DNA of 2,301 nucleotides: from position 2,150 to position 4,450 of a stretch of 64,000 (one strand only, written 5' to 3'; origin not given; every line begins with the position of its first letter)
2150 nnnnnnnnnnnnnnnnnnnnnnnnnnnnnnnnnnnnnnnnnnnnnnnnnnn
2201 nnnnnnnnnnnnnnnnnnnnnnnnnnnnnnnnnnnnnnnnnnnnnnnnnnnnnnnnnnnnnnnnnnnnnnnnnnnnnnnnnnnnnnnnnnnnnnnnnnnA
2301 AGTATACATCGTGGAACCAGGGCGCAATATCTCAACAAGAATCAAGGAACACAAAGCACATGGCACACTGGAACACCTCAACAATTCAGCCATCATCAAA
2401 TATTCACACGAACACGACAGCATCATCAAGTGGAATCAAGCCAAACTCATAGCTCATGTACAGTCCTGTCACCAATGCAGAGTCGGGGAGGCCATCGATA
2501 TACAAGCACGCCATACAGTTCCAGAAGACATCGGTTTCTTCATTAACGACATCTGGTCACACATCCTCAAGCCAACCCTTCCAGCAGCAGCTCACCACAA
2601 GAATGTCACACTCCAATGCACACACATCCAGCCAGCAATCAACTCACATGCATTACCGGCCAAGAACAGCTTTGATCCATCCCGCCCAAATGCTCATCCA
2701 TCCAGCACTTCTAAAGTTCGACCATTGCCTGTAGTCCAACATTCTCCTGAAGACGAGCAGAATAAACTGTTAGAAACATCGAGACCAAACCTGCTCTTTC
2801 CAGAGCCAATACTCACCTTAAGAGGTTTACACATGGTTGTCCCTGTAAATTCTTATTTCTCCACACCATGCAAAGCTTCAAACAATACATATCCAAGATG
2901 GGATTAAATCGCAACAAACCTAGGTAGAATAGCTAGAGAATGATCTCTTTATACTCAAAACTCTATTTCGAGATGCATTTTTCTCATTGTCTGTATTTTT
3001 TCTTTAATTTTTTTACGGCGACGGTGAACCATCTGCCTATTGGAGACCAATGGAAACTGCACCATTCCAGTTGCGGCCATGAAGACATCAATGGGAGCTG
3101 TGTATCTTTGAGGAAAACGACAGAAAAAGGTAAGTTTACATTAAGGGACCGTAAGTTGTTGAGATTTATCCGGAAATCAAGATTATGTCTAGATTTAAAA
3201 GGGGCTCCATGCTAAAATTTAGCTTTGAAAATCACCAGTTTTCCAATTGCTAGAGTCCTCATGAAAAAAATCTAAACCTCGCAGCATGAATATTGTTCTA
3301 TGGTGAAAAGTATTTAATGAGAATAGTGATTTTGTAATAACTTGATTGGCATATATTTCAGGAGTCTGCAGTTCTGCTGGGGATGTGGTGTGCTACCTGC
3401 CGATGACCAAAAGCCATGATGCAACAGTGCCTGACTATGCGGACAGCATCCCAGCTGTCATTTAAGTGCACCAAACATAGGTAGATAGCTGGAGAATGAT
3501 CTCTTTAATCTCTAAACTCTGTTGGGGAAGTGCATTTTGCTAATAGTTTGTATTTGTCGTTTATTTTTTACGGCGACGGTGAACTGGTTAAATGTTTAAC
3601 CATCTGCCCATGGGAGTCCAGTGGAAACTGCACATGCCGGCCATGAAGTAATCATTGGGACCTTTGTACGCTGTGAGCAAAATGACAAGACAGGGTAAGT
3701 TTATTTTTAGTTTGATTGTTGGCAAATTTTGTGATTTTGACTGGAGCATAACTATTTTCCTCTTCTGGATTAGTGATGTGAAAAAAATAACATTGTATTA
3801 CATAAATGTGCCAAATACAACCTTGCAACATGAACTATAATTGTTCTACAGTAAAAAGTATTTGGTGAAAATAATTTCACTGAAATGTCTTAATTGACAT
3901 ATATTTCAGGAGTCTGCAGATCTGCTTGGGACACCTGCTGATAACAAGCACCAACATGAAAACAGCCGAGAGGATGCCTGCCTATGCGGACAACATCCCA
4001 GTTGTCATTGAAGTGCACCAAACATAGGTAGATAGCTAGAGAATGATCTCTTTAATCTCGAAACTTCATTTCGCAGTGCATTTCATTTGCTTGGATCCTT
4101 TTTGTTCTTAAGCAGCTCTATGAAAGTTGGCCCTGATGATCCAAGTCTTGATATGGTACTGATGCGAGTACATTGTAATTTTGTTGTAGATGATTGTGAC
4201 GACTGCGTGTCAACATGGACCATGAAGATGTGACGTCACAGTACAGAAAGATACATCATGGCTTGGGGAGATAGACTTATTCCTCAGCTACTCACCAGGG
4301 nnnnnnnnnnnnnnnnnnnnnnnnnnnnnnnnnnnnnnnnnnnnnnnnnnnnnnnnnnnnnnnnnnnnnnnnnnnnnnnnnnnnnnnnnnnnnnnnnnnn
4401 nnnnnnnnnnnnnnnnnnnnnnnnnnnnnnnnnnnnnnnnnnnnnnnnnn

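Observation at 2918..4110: M modules: tandem and dispersed repeats that preserve a GT-AG intron-like architecture next to every PLE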

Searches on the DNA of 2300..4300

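Call 12: search_rna_families(source=window, start=2300, end=4300, threshold=evalue, max_evalue=10, show_alignments=2)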
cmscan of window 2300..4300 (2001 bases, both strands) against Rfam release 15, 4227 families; matches with E-value up to 10: 1.
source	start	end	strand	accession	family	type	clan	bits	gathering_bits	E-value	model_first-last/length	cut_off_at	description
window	3033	3101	-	RF02814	Sso133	Gene; sRNA;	-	18.8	44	1.7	1-73/73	no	Sulfolobus sRNA133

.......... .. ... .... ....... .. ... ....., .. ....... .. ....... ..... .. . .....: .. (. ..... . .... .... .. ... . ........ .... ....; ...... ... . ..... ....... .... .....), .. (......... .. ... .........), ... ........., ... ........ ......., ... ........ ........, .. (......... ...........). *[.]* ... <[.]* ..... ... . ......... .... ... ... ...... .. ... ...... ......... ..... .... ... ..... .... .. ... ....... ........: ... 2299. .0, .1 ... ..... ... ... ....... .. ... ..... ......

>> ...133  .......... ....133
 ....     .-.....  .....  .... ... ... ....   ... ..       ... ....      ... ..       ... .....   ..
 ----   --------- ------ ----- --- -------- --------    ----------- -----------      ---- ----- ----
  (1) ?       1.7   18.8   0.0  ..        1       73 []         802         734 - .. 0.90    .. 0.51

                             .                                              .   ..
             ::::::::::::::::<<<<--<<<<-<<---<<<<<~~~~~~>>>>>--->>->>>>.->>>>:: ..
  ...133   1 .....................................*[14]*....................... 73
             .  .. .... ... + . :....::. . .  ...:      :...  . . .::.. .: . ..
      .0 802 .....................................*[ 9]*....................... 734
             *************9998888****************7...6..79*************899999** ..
